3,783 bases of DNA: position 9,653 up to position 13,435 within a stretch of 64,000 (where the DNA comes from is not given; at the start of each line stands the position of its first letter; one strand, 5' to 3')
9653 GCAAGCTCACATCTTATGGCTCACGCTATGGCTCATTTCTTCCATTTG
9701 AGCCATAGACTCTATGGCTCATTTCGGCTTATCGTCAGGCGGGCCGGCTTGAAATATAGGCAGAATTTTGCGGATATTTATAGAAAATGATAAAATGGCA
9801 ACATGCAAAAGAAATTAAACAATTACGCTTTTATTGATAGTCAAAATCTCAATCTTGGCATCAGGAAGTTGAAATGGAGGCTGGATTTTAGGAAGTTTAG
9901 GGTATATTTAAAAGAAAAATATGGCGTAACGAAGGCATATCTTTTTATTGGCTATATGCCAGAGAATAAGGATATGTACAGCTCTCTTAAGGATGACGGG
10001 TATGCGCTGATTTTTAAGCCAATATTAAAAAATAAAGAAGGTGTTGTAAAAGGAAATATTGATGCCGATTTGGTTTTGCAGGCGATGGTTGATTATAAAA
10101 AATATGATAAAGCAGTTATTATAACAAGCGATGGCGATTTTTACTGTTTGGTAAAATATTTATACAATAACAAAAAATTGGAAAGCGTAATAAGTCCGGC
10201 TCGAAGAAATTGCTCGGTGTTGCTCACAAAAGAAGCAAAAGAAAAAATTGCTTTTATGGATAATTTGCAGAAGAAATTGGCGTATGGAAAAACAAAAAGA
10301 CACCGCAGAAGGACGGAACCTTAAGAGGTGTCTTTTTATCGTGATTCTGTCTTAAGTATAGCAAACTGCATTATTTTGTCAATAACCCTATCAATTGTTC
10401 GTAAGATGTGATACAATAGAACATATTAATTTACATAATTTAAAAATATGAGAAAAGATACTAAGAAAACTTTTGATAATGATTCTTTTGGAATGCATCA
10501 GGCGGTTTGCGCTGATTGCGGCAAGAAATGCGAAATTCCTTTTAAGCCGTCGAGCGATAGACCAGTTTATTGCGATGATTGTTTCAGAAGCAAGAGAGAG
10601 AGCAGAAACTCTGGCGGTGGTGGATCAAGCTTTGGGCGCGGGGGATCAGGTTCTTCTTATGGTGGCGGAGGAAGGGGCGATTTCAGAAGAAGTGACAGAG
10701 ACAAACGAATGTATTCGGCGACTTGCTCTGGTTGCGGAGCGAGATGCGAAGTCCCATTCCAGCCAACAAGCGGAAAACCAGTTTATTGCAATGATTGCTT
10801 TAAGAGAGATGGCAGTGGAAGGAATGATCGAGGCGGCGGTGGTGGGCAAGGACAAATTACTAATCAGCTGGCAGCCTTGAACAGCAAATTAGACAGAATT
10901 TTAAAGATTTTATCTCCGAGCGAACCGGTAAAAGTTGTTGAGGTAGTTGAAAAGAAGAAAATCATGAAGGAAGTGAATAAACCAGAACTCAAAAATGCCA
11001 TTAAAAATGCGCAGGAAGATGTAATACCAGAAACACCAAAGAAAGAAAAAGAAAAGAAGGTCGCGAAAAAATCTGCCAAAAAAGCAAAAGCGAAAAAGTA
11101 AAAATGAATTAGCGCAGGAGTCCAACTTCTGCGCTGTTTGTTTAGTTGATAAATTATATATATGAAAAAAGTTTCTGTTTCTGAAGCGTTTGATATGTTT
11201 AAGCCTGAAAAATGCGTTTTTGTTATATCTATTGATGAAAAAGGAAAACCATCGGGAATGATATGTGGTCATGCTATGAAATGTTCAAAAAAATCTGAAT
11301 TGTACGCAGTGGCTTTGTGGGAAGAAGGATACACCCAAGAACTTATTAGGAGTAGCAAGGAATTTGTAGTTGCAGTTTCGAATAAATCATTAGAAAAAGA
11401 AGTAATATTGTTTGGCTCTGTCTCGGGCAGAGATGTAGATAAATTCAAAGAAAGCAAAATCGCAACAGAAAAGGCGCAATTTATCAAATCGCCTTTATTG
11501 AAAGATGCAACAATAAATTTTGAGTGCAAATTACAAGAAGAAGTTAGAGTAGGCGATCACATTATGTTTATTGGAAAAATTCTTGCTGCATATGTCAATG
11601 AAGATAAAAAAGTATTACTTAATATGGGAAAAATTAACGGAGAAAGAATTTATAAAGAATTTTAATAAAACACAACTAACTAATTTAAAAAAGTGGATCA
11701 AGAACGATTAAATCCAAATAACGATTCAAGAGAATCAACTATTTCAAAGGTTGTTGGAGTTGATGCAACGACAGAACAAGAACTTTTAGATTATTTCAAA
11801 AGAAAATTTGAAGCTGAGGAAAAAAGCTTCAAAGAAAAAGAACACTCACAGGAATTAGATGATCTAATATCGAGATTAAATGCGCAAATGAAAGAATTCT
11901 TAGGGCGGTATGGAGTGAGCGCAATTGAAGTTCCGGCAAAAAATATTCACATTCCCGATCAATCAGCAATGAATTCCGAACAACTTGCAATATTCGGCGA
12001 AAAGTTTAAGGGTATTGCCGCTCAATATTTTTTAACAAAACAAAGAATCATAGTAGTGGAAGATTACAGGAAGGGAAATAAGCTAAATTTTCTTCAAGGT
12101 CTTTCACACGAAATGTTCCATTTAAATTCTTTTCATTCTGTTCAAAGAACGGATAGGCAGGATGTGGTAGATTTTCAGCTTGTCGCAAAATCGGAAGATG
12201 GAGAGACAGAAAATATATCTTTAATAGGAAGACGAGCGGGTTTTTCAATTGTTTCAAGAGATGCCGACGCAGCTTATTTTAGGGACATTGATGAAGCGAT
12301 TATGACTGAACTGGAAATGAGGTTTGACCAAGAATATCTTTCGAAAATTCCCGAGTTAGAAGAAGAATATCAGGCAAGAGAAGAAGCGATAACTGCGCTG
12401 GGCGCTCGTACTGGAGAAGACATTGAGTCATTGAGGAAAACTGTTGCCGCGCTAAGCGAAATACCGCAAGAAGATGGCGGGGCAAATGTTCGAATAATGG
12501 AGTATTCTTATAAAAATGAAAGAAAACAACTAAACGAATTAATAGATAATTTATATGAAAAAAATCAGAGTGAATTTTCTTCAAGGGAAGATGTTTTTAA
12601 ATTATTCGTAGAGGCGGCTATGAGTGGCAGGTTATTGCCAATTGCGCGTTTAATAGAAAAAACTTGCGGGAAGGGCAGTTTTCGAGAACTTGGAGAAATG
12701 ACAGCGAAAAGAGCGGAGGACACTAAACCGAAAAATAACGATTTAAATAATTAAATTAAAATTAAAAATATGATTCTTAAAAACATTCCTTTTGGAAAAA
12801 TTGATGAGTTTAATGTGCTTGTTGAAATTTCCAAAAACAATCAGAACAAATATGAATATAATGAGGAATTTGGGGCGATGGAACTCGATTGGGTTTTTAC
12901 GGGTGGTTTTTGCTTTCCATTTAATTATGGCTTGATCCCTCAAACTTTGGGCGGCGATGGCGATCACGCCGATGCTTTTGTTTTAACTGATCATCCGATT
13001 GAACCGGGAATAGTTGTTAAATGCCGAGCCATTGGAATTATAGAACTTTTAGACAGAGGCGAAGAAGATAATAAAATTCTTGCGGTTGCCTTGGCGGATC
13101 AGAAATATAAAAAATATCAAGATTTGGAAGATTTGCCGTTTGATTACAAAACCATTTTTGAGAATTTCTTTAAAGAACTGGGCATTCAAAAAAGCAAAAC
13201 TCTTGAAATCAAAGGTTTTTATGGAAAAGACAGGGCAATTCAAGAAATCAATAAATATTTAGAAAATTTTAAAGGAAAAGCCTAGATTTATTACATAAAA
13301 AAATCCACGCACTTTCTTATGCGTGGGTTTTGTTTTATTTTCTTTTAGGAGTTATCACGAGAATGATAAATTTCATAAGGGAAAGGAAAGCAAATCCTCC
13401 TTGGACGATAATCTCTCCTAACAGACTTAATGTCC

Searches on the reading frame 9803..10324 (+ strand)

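Call 75: search_protein_families(library=pfam, proteins=[window:9803-10324:+], max_evalue=0.0001)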
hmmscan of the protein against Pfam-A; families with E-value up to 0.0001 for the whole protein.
window:9803-10324:+ (173 aa): 1 family
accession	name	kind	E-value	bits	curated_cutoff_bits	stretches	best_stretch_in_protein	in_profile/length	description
PF01936.24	NYN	-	6.4e-12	46.6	24.2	1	10-133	5-126/145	NYN domain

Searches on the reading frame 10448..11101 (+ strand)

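Call 75: search_protein_families(library=pfam, proteins=[window:10448-11101:+], max_evalue=0.0001)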
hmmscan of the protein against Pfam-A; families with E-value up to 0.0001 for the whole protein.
window:10448-11101:+ (217 aa): 1 family
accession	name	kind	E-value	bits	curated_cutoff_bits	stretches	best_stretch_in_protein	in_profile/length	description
PF23477.1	zf_Tbcl_2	-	2e-34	117.4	27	2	16-50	3-37/37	Probable treble clef zinc finger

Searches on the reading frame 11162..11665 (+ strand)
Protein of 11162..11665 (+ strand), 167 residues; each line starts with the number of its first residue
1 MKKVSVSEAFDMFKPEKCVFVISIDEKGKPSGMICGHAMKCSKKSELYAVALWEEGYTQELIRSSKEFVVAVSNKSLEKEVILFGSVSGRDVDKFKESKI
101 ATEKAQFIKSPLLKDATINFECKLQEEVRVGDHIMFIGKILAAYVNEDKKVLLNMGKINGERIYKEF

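Call 75: search_protein_families(library=pfam, proteins=[window:11162-11665:+], max_evalue=0.0001)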
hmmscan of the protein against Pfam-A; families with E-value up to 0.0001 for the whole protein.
window:11162-11665:+ (167 aa): 1 family
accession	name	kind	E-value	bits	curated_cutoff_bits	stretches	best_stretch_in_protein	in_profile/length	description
PF01613.24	Flavin_Reduct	-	2.2e-26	93.3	27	1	19-153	8-143/153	Flavin reductase like domain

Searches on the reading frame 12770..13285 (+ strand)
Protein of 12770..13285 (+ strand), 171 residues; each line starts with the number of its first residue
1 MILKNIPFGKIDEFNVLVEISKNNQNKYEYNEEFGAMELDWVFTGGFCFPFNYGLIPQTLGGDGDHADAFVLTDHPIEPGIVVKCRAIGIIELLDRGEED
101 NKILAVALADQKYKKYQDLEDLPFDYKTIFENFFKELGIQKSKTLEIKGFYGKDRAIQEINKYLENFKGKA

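Call 75: search_protein_families(library=pfam, proteins=[window:12770-13285:+], max_evalue=0.0001)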
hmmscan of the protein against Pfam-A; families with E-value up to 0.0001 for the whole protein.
window:12770-13285:+ (171 aa): 1 family
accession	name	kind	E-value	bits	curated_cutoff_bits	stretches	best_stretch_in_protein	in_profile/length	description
PF00719.24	Pyrophosphatase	-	3.6e-41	140.9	23.5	1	16-167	1-152/153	Inorganic pyrophosphatase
